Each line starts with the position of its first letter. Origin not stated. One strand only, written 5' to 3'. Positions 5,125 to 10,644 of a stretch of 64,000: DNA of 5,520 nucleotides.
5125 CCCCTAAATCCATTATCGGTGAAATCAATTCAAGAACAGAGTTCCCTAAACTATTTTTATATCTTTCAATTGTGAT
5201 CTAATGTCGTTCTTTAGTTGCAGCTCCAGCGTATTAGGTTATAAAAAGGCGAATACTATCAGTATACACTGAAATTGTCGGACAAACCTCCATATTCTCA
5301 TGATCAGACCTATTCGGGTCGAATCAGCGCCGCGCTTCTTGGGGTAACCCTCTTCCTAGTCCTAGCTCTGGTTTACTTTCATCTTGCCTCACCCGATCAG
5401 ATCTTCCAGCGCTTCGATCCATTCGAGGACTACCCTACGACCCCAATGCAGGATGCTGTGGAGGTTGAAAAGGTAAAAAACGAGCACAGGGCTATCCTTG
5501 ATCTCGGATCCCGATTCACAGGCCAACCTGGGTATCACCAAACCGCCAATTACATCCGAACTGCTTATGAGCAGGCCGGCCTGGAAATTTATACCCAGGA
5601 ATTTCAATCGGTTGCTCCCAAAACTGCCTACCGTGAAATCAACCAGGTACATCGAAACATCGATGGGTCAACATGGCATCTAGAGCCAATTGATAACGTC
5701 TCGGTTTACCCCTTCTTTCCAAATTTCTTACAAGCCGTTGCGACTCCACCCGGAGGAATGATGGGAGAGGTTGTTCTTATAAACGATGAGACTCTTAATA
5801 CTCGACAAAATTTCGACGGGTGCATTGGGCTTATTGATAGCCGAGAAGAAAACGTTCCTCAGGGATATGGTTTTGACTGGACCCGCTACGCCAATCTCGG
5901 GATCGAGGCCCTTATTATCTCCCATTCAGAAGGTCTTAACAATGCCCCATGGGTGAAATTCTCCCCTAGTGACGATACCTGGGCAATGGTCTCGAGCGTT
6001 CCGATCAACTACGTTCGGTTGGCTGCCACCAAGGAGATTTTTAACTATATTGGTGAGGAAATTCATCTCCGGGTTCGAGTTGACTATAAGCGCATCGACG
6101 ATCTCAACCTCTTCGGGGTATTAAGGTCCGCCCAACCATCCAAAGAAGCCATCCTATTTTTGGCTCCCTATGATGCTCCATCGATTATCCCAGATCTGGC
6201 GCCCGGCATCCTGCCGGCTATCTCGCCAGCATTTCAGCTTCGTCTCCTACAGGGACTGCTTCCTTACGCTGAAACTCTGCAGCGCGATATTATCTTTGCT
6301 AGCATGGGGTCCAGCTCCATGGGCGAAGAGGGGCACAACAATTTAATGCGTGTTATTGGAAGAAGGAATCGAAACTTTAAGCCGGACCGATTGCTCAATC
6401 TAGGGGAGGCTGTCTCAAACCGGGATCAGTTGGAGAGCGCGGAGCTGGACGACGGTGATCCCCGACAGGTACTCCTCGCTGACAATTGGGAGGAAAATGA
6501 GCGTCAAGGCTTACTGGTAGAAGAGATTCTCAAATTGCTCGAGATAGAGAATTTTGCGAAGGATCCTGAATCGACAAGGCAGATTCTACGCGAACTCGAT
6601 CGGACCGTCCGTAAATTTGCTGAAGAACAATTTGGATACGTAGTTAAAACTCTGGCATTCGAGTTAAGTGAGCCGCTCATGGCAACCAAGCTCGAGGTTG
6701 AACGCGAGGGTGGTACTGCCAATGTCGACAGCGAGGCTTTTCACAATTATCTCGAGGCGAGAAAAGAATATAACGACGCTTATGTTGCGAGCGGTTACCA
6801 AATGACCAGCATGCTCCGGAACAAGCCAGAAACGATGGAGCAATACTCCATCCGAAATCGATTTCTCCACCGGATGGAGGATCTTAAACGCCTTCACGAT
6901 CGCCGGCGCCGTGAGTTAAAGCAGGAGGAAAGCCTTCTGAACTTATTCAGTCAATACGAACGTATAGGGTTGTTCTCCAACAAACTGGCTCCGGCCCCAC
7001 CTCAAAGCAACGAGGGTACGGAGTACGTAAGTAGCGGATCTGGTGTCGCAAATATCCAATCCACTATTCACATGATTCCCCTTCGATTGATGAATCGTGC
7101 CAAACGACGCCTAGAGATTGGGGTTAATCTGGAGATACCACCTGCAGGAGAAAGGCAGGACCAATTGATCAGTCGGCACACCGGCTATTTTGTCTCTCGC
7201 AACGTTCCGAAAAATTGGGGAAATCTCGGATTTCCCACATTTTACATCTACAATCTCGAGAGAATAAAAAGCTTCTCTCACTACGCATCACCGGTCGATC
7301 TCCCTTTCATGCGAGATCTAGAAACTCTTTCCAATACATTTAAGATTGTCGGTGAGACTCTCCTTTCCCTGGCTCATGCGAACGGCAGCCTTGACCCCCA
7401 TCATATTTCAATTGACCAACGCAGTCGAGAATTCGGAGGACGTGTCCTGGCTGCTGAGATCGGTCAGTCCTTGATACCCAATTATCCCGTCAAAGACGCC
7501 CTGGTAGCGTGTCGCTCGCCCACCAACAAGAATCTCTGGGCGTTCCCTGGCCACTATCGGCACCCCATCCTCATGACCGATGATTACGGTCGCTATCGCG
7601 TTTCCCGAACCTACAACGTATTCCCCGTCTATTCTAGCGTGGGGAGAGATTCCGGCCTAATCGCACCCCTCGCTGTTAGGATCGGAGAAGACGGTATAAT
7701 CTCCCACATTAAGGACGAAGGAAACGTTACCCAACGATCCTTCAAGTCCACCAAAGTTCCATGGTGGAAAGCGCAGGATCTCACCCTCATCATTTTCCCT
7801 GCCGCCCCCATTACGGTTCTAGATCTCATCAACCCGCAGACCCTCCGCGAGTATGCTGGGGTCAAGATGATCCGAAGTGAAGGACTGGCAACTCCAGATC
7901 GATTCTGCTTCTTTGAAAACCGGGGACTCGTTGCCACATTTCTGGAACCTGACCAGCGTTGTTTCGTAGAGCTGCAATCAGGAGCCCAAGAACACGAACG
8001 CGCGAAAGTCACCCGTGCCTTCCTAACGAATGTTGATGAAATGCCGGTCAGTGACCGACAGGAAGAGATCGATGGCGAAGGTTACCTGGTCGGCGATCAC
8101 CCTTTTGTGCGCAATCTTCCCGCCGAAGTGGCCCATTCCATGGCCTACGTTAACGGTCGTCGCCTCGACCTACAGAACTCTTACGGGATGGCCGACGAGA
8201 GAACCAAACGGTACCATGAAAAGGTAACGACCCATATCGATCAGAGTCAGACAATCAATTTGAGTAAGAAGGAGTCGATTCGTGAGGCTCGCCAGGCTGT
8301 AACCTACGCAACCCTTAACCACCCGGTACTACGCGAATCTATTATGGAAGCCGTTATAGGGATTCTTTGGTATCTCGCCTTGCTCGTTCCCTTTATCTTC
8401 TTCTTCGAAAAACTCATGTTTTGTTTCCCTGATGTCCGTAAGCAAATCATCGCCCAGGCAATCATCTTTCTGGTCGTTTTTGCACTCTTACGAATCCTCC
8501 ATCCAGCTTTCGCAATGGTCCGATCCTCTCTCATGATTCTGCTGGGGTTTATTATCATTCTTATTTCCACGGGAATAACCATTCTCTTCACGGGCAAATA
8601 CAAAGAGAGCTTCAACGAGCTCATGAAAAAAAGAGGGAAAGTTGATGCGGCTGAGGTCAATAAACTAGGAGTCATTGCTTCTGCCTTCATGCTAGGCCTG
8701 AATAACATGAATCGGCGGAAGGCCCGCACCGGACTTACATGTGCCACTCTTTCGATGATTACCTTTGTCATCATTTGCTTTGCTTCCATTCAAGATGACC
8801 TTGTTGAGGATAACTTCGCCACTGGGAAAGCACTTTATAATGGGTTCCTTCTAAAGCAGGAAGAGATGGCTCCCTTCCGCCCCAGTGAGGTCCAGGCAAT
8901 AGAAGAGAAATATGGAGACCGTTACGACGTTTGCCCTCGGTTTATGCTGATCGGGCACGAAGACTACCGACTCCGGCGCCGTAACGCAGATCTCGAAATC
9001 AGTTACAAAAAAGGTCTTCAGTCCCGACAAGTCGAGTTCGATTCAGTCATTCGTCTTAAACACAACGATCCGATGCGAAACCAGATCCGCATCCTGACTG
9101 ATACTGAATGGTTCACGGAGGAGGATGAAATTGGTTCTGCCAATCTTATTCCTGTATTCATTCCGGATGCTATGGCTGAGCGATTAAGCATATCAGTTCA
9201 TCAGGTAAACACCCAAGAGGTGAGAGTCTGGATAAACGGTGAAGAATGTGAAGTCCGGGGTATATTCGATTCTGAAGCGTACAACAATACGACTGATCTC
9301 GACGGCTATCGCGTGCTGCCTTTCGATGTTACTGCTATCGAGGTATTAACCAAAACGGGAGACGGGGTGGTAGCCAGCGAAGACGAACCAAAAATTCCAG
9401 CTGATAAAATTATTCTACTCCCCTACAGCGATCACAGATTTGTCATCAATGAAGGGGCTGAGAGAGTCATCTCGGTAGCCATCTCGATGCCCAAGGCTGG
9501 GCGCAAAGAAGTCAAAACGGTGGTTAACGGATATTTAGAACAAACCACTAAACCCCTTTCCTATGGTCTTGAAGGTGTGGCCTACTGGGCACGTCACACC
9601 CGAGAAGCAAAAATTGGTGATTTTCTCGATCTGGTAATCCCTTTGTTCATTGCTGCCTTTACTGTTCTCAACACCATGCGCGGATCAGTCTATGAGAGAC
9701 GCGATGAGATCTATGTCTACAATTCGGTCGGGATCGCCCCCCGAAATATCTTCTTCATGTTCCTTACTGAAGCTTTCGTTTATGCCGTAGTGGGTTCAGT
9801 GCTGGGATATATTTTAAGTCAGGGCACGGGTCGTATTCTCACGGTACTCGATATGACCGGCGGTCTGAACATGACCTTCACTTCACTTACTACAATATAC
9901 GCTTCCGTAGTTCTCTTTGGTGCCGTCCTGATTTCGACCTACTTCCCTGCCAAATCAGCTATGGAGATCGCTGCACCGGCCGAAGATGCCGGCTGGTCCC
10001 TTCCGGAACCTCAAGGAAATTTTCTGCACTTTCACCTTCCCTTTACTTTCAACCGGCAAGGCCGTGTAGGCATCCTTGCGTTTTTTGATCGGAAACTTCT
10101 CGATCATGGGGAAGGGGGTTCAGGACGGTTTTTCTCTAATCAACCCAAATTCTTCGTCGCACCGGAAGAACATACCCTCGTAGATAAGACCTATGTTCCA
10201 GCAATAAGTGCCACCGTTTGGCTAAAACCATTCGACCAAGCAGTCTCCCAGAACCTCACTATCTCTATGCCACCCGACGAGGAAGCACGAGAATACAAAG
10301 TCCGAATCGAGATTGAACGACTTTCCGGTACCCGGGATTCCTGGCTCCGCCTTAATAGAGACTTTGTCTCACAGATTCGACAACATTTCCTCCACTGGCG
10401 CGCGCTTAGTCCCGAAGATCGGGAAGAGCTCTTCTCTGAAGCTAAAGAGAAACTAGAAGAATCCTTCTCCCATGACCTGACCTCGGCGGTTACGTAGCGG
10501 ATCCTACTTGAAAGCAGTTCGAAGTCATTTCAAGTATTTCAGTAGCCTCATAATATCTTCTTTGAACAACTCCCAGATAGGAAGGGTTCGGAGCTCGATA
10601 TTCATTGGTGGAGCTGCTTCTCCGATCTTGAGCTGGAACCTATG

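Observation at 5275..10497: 1,740-aa fusion of a degenerate M28/PA-like ectodomain with a MacB/FtsX-type permease, a cytoplasmic tail and no ATPase partner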

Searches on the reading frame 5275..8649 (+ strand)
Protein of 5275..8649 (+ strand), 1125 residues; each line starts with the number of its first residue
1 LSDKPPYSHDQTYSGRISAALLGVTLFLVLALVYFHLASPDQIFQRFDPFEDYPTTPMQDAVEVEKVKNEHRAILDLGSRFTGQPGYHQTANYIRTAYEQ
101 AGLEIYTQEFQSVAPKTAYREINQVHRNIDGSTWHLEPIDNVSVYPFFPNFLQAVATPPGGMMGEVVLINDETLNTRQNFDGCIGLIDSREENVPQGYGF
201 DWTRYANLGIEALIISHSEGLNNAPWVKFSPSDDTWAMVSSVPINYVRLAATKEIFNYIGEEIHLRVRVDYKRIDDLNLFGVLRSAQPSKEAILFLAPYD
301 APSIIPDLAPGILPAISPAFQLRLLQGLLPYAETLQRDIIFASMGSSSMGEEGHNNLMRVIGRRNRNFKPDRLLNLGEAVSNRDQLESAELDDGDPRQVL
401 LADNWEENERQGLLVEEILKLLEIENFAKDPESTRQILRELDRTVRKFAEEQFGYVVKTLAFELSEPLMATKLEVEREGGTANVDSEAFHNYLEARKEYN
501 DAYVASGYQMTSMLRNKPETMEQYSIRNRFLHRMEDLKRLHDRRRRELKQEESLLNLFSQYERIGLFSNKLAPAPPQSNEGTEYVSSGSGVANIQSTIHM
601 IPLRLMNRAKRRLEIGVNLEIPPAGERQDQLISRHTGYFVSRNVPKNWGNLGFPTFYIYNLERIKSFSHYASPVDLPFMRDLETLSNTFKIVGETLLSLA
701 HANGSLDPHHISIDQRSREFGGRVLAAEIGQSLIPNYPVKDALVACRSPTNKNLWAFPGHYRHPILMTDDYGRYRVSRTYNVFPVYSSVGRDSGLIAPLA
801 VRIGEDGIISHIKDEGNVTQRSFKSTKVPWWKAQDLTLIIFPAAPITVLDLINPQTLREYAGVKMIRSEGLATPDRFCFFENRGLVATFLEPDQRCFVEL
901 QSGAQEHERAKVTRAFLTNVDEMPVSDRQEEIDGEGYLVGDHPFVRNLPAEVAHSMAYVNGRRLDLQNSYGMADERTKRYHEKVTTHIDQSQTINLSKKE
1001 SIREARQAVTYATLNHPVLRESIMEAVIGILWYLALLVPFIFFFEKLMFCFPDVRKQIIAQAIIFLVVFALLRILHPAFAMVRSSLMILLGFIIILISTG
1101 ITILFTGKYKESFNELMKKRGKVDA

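Call 44: predict_structure(alignment_id=A3)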
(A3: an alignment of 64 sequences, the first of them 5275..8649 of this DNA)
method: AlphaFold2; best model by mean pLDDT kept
length: 1125 residues; sequences in the alignment: 64
mean_pLDDT: 88.3   pTM: 0.85
mean pLDDT of the five models: 88.3, 88.0, 86.6, 86.3, 86.1
residues with pLDDT >= 90: 702; 70-90: 340; 50-70: 61; < 50: 22
segments of 3 or more residues with pLDDT < 50: 1-8, 786-793, 1122-1125
pLDDT, mean of each block of 10 residues (from residue 1): 46 76 93 74 60 93 97 96 95 98 97 95 90 89 96 94 96 93 96 93 93 97 92 81 95 97 97 96 93 96 93 96 97 95 94 92 75 87 73 90 93 95 93 95 94 96 95 89 87 95 93 94 95 97 96 94 93 80 88 66 91 92 84 88 87 90 91 93 95 96 84 65 93 92 90 86 93 86 52 72 95 94 87 89 95 89 91 93 90 95 74 90 82 90 91 94 87 88 95 89 94 88 80 84 85 84 86 78 72 77 73 66 45
secondary structure, 60 per line:
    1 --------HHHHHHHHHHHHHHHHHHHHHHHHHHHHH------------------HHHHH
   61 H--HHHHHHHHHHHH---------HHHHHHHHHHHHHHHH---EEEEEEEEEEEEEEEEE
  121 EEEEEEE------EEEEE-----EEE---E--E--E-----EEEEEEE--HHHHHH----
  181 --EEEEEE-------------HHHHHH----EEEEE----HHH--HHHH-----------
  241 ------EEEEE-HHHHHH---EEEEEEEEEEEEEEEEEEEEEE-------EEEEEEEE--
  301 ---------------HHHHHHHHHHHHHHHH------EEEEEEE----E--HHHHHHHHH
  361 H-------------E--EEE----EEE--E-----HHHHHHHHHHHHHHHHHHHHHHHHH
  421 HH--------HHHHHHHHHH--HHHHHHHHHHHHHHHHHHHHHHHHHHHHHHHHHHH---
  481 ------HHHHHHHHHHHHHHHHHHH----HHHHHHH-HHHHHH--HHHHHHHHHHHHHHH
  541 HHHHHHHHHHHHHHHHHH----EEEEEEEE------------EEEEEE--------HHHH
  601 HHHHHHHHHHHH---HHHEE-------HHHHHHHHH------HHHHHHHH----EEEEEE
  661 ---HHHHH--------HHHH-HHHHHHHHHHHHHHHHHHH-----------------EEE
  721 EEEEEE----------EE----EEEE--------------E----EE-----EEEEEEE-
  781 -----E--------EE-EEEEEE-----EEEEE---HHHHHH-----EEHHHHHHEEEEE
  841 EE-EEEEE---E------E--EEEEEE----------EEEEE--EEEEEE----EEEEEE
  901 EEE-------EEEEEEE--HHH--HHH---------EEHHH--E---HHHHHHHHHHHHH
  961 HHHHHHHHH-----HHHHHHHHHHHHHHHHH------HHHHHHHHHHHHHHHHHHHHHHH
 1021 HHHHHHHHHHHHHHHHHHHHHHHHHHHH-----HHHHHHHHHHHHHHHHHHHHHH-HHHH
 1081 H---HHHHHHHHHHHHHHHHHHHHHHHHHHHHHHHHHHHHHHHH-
elements in order (helices of 4 or more, strands of 3 or more residues): H9-37 H56-61 H64-75 H85-100 E104-127 E134-138 E144-146 E162-168 H171-176 E183-188 H202-207 E212-216 H226-229 E247-251 H253-258 E262-283 E291-298 H316-331 E338-344 H352-361 E378-380 E385-387 H396-422 H431-440 H443-477 H487-505 H510-516 H518-523 H526-558 E563-570 E583-588 H597-612 H628-636 H643-650 E655-660 H664-668 H677-680 H682-700 E718-726 E743-746 E773-779 E798-803 E809-813 H817-822 H830-835 E836-842 E844-848 E862-867 E878-882 E885-890 E895-903 E911-917 H948-969 H975-991 H998-1048 H1054-1075 H1077-1081 H1085-1124

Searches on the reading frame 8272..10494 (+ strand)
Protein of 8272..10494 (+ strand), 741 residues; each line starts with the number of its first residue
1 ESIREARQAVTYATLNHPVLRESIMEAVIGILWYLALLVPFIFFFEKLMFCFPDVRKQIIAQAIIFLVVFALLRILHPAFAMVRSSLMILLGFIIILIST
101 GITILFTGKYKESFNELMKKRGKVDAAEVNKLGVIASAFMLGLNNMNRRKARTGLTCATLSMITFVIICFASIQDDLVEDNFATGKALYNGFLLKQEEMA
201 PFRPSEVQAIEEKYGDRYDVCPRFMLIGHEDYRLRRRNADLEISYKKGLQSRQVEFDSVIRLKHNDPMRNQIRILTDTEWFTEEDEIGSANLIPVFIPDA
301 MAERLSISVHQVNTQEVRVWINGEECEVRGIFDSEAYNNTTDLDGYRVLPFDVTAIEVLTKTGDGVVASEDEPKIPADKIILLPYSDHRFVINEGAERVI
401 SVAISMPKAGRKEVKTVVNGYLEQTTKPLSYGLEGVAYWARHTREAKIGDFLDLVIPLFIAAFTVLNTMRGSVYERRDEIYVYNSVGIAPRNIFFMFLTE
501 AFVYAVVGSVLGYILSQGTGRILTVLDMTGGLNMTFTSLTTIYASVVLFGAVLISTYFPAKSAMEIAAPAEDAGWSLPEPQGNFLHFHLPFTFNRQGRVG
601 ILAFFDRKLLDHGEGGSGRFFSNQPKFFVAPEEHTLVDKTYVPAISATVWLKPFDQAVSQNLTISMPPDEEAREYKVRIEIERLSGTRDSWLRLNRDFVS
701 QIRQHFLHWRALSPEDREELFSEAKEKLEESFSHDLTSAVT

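Call 43: predict_structure(alignment_id=A2)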
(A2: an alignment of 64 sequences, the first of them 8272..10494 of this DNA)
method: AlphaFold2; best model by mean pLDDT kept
length: 741 residues; sequences in the alignment: 64
mean_pLDDT: 83.2   pTM: 0.57
mean pLDDT of the five models: 83.2, 82.9, 80.7, 80.6, 79.4
residues with pLDDT >= 90: 330; 70-90: 275; 50-70: 120; < 50: 16
segments of 3 or more residues with pLDDT < 50: 121-128, 571-573
pLDDT, mean of each block of 10 residues (from residue 1): 57 52 73 86 92 88 91 80 65 78 72 57 44 76 87 92 89 62 91 91 89 92 88 71 90 94 93 92 82 93 96 93 92 96 93 85 81 94 80 72 93 91 85 93 63 83 92 87 72 91 94 89 79 64 89 95 80 66 89 88 92 75 91 66 93 90 90 84 94 90 85 84 92 63 43
secondary structure, 60 per line:
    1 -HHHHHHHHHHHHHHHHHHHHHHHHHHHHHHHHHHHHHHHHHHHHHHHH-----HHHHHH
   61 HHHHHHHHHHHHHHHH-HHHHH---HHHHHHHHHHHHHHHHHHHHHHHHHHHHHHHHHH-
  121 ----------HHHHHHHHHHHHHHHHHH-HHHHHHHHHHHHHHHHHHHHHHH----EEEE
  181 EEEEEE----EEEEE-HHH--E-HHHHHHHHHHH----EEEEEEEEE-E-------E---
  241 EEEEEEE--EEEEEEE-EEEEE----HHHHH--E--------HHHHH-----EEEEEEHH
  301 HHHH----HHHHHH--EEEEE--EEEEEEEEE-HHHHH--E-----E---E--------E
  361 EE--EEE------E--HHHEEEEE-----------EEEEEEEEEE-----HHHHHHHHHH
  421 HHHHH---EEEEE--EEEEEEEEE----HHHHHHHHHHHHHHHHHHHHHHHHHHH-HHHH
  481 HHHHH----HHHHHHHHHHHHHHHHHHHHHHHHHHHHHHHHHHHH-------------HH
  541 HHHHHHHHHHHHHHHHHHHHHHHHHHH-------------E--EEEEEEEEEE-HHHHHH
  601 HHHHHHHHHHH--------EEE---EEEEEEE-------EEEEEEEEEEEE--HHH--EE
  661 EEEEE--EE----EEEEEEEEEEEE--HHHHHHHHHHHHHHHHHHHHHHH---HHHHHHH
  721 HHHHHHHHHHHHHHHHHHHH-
elements in order (helices of 4 or more, strands of 3 or more residues): H2-49 H55-76 H78-82 H86-119 H131-148 H150-172 E177-186 E191-195 H204-214 E219-227 E241-247 E250-256 E258-262 H267-271 H283-287 E293-298 H299-304 H309-314 E317-321 E324-332 H334-338 E360-362 E365-367 E380-384 E396-405 H411-425 E429-433 E436-444 H449-475 H477-485 H490-525 H539-567 E584-593 H595-611 E620-622 E626-632 E640-651 E659-665 E674-685 H688-710 H714-740

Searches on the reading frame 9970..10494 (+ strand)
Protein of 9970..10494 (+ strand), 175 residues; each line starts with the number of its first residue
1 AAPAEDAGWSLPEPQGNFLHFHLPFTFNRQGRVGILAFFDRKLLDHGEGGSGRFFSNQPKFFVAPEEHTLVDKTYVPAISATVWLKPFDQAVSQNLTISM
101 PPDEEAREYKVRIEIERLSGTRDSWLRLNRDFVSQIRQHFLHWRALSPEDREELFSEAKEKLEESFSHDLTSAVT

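Call 66: search_solved_structures(query=A4, max_evalue=10, show_alignments=1)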
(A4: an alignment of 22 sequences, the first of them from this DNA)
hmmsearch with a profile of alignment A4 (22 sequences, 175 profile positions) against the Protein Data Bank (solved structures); distinct sequences matched with E-value up to 10: 2.
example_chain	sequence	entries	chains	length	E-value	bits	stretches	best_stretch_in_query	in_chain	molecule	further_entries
4ffb_A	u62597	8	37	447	0.75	12.7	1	73-165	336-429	Tubulin alpha-1 chain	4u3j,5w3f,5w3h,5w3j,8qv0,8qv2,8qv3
9wyu_A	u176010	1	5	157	0.8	12.6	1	39-116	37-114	Anti-Parallel Protein 10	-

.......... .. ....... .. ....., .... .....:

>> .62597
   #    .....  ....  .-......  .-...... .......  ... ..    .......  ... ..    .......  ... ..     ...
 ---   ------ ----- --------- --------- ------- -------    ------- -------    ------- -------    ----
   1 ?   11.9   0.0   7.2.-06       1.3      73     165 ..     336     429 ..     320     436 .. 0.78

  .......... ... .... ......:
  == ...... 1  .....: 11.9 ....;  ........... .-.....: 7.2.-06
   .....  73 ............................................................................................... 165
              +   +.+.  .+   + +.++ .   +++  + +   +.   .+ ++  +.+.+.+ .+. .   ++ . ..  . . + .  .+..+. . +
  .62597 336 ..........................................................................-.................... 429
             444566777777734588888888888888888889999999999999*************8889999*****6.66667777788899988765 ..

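Call 75: search_protein_representatives(protein=window:9970-10494:+)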
Query: 175 residues. Proteins with E-value up to 0.001 (for the whole library): 1193; up to 1e-10: 589; up to 1e-30: 75. The best 150 are listed.
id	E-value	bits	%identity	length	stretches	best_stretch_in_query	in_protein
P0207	3.9e-56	206.0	55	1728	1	1-171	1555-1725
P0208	5.4e-56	205.6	56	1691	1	1-167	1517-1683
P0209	9.8e-56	204.7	57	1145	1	1-164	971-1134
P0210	1.4e-55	204.2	55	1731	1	2-166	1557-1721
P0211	5.6e-55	202.2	58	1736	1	1-163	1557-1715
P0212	6.7e-55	202.0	58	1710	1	1-164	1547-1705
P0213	4.3e-54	199.4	53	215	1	1-167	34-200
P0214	1.7e-51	190.9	52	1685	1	1-165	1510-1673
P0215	3.6e-51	189.9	52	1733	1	1-165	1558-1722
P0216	9.4e-51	188.5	49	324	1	1-166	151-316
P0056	4.4e-50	186.3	52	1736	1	1-164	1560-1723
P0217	4.4e-50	186.3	55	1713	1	1-162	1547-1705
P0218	5.8e-50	185.9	54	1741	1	1-160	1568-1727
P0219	7.0e-50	185.6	54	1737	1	1-164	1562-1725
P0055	8.4e-50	185.4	49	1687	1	1-166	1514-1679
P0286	1.9e-22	96.3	37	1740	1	1-161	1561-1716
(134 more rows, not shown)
